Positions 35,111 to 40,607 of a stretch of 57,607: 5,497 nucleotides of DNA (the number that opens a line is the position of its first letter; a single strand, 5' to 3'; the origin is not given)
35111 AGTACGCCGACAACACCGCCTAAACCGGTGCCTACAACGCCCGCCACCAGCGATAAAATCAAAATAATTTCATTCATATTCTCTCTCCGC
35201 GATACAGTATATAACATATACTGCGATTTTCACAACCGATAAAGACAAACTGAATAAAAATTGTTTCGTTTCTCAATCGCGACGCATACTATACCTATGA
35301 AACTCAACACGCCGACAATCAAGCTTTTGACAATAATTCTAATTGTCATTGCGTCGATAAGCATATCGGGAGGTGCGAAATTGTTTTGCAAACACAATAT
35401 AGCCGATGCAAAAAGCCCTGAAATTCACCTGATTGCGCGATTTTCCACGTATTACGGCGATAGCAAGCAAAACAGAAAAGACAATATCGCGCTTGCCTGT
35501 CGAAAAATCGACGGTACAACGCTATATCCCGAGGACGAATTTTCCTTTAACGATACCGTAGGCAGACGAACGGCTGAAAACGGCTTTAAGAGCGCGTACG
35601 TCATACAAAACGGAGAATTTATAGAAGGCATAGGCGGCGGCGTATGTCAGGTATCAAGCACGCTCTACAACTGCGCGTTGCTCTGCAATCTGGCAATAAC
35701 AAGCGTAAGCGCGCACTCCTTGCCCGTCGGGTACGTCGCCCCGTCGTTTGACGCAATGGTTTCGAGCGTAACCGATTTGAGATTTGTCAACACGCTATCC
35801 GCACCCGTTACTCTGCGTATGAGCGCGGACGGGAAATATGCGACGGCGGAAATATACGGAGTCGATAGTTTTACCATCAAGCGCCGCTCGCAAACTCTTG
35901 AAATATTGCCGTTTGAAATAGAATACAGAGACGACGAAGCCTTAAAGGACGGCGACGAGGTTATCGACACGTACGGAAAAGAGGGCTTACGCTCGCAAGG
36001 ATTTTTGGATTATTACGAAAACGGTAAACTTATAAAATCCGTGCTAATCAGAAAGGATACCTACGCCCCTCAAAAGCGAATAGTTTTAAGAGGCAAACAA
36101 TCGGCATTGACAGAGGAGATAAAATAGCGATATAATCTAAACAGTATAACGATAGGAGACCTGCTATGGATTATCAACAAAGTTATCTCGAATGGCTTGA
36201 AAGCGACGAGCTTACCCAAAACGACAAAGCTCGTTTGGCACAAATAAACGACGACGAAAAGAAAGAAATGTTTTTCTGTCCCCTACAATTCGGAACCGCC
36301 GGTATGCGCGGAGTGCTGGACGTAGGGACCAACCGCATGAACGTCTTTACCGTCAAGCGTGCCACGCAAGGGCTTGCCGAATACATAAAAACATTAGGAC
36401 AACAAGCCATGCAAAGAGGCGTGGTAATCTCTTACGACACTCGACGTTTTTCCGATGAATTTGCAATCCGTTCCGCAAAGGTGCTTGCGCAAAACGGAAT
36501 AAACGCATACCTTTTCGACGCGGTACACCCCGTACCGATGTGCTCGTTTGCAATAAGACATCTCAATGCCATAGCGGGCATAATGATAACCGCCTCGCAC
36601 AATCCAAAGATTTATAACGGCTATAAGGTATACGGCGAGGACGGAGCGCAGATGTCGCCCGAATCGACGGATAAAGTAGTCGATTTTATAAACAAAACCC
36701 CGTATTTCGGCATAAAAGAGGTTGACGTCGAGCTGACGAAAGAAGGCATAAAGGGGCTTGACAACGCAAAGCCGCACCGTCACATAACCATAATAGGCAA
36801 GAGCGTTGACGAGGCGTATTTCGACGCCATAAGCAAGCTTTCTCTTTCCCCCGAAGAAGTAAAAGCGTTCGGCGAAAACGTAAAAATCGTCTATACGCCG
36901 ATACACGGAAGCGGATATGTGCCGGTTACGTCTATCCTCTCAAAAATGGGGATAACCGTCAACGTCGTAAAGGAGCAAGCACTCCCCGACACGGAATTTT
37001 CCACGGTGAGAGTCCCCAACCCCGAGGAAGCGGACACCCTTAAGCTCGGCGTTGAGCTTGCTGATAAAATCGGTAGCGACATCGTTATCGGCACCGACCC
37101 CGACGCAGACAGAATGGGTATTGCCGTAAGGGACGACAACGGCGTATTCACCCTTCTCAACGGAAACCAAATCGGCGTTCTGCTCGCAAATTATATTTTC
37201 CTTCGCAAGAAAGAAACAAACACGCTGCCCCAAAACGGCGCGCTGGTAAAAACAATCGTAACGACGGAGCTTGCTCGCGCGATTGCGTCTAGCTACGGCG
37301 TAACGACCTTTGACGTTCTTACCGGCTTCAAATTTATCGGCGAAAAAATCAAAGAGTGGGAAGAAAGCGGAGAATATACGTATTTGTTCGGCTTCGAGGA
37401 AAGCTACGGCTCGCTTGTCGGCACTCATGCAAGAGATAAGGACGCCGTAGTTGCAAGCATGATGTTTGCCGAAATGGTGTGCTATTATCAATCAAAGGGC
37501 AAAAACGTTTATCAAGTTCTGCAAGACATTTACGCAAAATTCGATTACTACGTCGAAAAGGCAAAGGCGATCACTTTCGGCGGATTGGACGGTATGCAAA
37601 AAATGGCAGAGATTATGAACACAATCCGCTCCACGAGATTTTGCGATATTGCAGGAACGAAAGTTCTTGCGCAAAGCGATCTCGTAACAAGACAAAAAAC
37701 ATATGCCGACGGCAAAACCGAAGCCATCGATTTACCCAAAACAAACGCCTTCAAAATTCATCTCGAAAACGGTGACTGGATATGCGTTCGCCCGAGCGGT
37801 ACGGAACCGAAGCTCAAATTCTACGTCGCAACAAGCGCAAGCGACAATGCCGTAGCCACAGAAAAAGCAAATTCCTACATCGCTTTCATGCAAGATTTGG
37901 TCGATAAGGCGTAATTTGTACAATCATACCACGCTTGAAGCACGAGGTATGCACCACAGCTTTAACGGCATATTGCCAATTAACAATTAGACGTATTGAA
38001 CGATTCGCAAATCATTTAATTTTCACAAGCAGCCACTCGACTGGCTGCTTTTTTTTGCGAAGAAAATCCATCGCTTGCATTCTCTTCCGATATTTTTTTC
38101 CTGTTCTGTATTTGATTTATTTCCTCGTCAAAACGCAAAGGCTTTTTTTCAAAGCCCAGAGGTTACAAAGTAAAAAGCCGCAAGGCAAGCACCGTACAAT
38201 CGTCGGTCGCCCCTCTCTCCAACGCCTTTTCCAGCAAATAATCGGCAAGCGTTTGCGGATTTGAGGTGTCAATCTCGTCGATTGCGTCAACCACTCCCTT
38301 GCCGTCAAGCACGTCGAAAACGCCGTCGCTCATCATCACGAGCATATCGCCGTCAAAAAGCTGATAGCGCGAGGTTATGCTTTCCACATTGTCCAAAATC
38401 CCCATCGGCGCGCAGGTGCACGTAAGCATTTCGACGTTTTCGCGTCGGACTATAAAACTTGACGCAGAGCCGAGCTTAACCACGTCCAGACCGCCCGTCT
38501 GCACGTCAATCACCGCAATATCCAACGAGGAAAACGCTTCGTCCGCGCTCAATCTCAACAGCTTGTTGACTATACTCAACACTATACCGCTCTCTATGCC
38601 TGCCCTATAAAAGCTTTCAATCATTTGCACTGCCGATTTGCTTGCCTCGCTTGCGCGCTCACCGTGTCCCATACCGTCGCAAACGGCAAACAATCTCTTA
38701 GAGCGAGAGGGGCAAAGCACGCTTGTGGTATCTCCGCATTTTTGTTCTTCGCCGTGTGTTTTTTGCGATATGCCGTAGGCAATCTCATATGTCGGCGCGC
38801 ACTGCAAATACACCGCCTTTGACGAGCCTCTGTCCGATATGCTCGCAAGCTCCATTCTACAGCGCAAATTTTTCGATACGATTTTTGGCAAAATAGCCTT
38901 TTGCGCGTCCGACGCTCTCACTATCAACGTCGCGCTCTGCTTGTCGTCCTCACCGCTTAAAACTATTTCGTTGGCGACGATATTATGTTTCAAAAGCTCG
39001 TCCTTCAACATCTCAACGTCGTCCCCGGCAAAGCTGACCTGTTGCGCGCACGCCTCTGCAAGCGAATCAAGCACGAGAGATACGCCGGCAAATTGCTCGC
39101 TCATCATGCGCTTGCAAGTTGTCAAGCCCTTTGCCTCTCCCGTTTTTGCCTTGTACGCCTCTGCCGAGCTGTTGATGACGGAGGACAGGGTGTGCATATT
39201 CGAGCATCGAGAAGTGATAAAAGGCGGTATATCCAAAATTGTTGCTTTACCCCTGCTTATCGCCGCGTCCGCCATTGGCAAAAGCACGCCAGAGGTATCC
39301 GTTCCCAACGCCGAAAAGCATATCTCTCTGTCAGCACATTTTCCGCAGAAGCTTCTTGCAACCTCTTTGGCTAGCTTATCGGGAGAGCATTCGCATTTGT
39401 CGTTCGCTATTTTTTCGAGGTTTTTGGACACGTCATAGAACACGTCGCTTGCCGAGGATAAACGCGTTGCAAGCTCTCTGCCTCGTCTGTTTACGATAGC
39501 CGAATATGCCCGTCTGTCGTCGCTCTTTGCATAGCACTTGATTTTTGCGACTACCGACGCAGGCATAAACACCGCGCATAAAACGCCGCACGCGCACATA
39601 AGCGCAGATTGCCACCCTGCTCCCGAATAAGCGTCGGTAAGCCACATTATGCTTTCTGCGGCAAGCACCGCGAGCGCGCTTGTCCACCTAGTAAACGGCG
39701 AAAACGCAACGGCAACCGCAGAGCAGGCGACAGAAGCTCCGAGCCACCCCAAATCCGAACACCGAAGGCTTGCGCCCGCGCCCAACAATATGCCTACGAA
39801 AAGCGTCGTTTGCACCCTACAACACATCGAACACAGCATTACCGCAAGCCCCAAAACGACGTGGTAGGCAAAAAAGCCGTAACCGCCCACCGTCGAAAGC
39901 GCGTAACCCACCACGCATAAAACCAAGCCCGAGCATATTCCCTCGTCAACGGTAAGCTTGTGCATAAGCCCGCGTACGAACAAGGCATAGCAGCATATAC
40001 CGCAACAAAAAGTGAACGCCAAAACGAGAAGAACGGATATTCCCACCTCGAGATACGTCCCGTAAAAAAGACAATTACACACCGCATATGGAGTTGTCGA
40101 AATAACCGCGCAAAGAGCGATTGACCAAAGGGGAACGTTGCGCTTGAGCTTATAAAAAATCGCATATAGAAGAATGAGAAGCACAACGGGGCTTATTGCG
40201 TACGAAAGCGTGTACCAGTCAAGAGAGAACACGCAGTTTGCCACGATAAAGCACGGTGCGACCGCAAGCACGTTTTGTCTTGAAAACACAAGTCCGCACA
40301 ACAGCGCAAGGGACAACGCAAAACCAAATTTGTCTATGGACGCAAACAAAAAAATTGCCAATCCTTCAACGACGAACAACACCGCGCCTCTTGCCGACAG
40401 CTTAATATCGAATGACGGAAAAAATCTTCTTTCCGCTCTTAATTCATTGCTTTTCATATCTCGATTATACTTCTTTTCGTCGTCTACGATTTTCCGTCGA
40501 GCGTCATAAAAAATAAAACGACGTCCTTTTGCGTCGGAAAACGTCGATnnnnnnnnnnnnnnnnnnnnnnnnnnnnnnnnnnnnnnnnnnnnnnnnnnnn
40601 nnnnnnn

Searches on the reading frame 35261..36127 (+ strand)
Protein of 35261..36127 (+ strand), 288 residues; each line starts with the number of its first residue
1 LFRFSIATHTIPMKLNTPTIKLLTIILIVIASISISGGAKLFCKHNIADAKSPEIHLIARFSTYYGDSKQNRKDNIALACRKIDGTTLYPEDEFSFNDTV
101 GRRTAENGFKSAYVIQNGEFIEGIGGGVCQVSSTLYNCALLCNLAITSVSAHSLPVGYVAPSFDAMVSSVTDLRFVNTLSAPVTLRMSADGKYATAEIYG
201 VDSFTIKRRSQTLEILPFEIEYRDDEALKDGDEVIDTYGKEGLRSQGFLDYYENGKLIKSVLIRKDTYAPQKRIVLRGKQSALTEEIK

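Call 12: search_protein_families(library=pfam, proteins=[window:35261-36127:+], max_evalue=0.001)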
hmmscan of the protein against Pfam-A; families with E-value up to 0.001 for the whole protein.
window:35261-36127:+ (288 aa): 2 families
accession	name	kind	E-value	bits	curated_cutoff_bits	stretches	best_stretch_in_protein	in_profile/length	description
PF04294.18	VanW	-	6.8e-44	149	27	1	71-199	1-130/130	VanW like protein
PF07501.17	G5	-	6.5e-11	42.8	23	1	212-279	6-74/75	G5 domain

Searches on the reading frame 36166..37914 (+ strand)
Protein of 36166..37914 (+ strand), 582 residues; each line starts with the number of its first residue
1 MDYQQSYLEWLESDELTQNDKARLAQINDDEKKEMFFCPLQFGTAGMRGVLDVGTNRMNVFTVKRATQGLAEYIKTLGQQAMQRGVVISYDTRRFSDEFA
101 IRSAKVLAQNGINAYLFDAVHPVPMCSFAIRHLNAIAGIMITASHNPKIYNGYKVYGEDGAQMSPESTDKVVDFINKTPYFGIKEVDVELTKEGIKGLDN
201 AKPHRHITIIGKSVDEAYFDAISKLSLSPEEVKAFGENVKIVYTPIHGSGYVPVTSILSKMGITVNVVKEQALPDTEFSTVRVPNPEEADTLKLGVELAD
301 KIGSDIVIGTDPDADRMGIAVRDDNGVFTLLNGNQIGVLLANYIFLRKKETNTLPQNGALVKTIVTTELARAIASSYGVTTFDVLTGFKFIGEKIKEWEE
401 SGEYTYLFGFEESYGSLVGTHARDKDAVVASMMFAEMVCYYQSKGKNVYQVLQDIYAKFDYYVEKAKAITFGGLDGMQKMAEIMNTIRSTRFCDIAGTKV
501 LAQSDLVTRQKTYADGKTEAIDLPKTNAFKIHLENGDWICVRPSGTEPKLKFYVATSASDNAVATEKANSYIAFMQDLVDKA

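Call 12: search_protein_families(library=pfam, proteins=[window:36166-37914:+], max_evalue=0.001)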
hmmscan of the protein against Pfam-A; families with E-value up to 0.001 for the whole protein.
window:36166-37914:+ (582 aa): 4 families
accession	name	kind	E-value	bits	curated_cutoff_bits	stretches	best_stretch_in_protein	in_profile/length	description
PF02878.22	PGM_PMM_I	-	6.6e-41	139.7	22.5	1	41-177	3-133/138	Phosphoglucomutase/phosphomannomutase, alpha/beta/alpha domain I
PF02879.22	PGM_PMM_II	-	1.3e-22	80.7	29.3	1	217-325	2-102/103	Phosphoglucomutase/phosphomannomutase, alpha/beta/alpha domain II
PF02880.22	PGM_PMM_III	-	1.3e-21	77.3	20.7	1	332-459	1-115/115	Phosphoglucomutase/phosphomannomutase, alpha/beta/alpha domain III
PF00408.26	PGM_PMM_IV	-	6.7e-08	32.9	23.1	1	525-565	22-60/68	Phosphoglucomutase/phosphomannomutase, C-terminal domain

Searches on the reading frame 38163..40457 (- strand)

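Call 12: search_protein_families(library=pfam, proteins=[window:38163-40457:-], max_evalue=0.001)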
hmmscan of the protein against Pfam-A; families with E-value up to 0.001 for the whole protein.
window:38163-40457:- (764 aa): 4 families
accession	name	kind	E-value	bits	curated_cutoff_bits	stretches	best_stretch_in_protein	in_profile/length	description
PF07228.17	SpoIIE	-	3.8e-27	95.9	25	1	589-761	6-191/192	Stage II sporulation protein E (SpoIIE)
PF19732.4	SpoIIE_N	-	2.8e-12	46.5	27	1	49-473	64-498/605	Stage II sporulation protein E N-terminal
PF00481.26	PP2C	-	9.3e-06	25.9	20.3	1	702-753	201-254/255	Protein phosphatase 2C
PF13672.11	PP2C_2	-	0.00012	22.2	24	0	570-638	8-65/209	Protein phosphatase 2C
